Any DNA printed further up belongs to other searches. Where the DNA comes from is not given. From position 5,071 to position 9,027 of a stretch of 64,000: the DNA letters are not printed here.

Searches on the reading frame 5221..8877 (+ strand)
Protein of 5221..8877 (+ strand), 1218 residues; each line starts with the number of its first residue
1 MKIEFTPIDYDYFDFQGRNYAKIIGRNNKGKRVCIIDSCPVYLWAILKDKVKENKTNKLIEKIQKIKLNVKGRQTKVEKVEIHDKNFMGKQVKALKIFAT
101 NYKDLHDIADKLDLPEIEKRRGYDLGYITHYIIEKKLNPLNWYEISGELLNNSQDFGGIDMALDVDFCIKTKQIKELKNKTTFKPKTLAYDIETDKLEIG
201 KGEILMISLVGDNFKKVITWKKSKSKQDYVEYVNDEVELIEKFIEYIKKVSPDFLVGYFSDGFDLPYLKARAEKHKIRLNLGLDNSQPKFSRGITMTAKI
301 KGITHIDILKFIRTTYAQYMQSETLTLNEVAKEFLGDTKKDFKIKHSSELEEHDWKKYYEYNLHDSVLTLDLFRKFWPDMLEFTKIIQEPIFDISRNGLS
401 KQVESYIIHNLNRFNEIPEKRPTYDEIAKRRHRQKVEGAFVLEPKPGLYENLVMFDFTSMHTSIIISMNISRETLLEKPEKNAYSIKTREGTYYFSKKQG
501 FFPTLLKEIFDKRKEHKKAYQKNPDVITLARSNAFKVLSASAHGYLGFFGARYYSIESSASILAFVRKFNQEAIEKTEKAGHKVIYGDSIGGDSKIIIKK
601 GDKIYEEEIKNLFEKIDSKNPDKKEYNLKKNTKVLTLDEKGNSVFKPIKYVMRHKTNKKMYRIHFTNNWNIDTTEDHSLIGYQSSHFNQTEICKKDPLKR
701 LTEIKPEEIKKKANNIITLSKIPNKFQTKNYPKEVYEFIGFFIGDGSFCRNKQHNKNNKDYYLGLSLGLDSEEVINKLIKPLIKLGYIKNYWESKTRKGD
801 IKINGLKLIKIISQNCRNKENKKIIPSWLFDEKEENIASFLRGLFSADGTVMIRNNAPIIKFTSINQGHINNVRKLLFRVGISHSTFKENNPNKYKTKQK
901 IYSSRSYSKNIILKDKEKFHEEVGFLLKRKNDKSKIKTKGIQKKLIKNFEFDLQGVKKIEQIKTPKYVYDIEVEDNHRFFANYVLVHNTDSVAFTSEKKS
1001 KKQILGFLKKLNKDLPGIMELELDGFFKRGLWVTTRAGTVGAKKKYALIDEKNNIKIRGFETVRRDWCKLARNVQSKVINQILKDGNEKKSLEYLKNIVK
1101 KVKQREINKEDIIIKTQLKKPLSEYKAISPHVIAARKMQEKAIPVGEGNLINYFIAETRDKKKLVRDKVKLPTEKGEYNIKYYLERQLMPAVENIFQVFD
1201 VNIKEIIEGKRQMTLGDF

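Call 62: search_protein_families(library=pfam, proteins=[window:5221-8877:+], max_evalue=0.001)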
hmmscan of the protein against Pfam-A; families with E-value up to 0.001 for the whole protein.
window:5221-8877:+ (1218 aa): 5 families
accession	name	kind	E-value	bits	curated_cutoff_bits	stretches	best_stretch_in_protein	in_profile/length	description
PF00136.26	DNA_pol_B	-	1e-40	140.4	23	2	398-578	10-200/453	DNA polymerase family B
PF03104.25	DNA_pol_B_exo1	-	7.7e-27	94.7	23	1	120-317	3-233/242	DNA polymerase family B, exonuclease domain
PF14890.11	Intein_splicing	-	9.3e-19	68.2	35.8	1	605-988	8-155/155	Intein splicing domain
PF14528.11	LAGLIDADG_3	-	4.4e-13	49.7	22.5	1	836-907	2-65/82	LAGLIDADG-like domain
PF10108.15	DNA_pol_B_exo2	-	4.7e-07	30.1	24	1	234-374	35-171/213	Predicted 3'-5' exonuclease related to the exonuclease domain of PolB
